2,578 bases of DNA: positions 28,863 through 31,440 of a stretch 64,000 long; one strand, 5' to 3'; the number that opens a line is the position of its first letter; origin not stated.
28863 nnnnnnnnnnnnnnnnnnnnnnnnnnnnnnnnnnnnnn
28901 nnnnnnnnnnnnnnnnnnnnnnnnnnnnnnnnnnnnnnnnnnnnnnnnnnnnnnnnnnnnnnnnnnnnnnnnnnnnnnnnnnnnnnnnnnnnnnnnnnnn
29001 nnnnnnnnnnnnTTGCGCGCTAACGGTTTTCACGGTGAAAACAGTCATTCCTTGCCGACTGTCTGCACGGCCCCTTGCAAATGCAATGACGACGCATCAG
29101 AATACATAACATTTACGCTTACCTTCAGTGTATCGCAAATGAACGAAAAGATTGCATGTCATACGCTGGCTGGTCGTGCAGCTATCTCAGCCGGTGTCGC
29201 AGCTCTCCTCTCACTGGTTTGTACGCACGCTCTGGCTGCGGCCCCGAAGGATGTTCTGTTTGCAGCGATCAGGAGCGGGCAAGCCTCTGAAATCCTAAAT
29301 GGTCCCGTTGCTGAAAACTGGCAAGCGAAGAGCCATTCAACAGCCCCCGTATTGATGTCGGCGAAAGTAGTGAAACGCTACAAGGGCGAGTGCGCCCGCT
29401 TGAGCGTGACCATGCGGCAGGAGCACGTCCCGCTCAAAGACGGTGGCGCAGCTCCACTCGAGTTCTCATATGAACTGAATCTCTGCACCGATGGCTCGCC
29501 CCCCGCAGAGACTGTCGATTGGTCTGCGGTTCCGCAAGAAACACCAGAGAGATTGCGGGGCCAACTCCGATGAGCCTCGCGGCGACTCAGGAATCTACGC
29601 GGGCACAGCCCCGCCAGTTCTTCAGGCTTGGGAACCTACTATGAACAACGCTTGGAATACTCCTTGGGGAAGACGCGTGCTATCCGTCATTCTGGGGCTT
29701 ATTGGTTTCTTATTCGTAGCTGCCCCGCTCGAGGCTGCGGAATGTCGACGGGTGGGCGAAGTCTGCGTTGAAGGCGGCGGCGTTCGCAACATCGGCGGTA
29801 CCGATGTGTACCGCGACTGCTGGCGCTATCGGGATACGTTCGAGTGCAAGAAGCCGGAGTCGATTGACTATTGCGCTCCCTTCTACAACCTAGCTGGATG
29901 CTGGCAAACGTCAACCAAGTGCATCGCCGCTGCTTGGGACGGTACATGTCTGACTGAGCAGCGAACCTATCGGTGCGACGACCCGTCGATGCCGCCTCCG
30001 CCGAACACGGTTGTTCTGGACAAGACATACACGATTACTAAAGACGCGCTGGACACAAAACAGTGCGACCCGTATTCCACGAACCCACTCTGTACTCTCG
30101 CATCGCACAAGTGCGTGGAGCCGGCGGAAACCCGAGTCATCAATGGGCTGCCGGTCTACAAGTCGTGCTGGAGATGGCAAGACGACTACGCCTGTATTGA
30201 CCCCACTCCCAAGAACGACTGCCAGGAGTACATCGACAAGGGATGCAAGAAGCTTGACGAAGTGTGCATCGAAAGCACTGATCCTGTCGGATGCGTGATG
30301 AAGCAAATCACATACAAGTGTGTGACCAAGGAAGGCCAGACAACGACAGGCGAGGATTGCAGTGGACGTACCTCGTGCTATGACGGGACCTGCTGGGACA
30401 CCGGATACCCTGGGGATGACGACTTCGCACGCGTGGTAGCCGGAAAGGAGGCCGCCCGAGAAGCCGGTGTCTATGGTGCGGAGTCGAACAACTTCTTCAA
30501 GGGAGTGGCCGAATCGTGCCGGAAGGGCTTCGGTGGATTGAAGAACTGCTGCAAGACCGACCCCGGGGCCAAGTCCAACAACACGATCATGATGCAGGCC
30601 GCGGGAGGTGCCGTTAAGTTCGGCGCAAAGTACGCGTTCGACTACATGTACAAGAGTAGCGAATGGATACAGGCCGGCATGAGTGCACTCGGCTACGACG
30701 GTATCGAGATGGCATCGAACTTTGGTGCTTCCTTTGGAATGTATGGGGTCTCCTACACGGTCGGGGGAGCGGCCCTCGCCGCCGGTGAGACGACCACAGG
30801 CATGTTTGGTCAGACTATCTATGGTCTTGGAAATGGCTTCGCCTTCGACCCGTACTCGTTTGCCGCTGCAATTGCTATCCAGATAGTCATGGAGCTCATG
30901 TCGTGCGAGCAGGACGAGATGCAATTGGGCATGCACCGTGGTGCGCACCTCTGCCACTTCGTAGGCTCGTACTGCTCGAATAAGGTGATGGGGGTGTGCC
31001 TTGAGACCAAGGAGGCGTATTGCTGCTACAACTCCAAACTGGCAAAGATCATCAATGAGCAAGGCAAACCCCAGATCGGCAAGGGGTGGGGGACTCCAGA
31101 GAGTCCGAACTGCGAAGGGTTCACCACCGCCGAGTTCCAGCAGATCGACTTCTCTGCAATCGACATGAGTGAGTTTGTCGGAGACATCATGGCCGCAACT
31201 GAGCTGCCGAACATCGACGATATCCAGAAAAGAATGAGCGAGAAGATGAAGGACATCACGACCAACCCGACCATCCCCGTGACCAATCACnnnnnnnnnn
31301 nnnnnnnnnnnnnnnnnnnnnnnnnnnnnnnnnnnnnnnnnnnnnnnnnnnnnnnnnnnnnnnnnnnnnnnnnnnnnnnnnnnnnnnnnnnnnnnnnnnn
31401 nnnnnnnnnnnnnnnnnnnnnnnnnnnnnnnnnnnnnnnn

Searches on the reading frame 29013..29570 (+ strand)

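Call 8: search_protein_families(library=pfam, proteins=[window:29013-29570:+], max_evalue=0.01)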
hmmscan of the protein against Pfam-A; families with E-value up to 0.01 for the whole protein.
window:29013-29570:+ (186 aa): 0 families

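Call 19: search_protein_families(library=ncbifam, proteins=[window:29013-29570:+], max_evalue=0.01)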
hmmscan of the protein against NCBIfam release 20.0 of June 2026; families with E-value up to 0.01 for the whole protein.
window:29013-29570:+ (186 aa): 2 families
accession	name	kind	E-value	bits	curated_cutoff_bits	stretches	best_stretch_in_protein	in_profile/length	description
TIGR03235.1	DNA_S_dndA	equivalog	0.0017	17.7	480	1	19-77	279-338/353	cysteine desulfurase DndA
NF004845.0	PRK06196.1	subfamily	0.0049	16.2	414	1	40-97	15-72/320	oxidoreductase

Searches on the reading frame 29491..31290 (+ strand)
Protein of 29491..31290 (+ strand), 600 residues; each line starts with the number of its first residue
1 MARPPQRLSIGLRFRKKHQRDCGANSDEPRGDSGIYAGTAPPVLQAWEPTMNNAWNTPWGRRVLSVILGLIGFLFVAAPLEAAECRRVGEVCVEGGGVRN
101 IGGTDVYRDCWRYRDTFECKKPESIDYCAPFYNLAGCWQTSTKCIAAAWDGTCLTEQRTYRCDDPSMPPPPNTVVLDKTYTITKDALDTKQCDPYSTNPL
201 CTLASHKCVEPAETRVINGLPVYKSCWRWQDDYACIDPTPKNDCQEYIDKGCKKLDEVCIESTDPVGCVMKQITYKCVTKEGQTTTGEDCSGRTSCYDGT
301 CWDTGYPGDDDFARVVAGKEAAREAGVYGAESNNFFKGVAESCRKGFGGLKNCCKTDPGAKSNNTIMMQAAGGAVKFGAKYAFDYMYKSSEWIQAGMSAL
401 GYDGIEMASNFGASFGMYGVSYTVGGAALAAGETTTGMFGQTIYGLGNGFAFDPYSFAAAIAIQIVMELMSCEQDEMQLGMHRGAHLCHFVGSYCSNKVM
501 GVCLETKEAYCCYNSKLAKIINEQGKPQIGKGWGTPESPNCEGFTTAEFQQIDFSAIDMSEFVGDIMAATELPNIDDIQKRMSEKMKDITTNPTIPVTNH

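Call 8: search_protein_families(library=pfam, proteins=[window:29491-31290:+], max_evalue=0.01)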
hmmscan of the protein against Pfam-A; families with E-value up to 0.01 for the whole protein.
window:29491-31290:+ (600 aa): 1 family
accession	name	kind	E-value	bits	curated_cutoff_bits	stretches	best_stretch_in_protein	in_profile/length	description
PF06986.16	F_T4SS_TraN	-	5.5e-73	246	23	3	463-545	158-240/240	F-type Type IV secretion system, TraN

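Call 19: search_protein_families(library=ncbifam, proteins=[window:29491-31290:+], max_evalue=0.01)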
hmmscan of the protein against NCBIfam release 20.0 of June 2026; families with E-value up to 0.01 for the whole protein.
window:29491-31290:+ (600 aa): 14 families
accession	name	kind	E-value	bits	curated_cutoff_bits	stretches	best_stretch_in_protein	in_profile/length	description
NF009019.0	PRK12355.4-2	equivalog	9.1e-259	859.5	518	1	67-592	10-527/550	conjugal transfer mating pair stabilization protein TraN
NF009015.0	PRK12355.3-1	equivalog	2.1e-107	359.6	416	2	196-585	25-415/420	conjugal transfer mating pair stabilization protein TraN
NF009012.0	PRK12355.2-1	equivalog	1.3e-88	298.2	775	2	189-584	398-782/795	type-F conjugative transfer system mating-pair stabilization protein TraN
TIGR02750.1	TraN_Ftype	equivalog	1.9e-81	274.9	422.45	3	467-585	452-571/572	type-F conjugative transfer system mating-pair stabilization protein TraN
NF009016.0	PRK12355.3-2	equivalog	7.8e-68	229.8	648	3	467-587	495-616/626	type-F conjugative transfer system mating-pair stabilization protein TraN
NF009017.0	PRK12355.3-3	subfamily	6.2e-65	220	796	3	470-586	457-574/576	type-F conjugative transfer system mating-pair stabilization protein TraN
NF009013.0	PRK12355.2-4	subfamily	1.3e-61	208.8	605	3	449-588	438-569/576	type-F conjugative transfer system mating-pair stabilization protein TraN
NF009018.0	PRK12355.4-1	equivalog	2.1e-54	184.5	604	1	214-569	82-449/485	conjugal transfer mating pair stabilization protein TraN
NF009014.0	PRK12355.2-5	equivalog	7.9e-44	150.3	1173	3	468-584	482-598/605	type-F conjugative transfer system mating-pair stabilization protein TraN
NF009011.0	PRK12355.1-5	equivalog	1e-41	143.1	1063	3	468-588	488-609/616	type-F conjugative transfer system mating-pair stabilization protein TraN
NF009009.0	PRK12355.1-2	subfamily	3.2e-41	141.6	1368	3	468-591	522-646/651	type-F conjugative transfer system mating-pair stabilization protein TraN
NF011458.0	PRK14876.1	equivalog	2.4e-39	134.9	603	1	451-579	755-879/931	conjugal transfer mating pair stabilization protein TraN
NF009010.0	PRK12355.1-4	equivalog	4.3e-38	131.4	1106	3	468-588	474-595/602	type-F conjugative transfer system mating-pair stabilization protein TraN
NF011459.0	PRK14877.1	equivalog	6.5e-13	47.5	1267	1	464-574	866-979/1062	conjugal transfer mating pair stabilization protein TraN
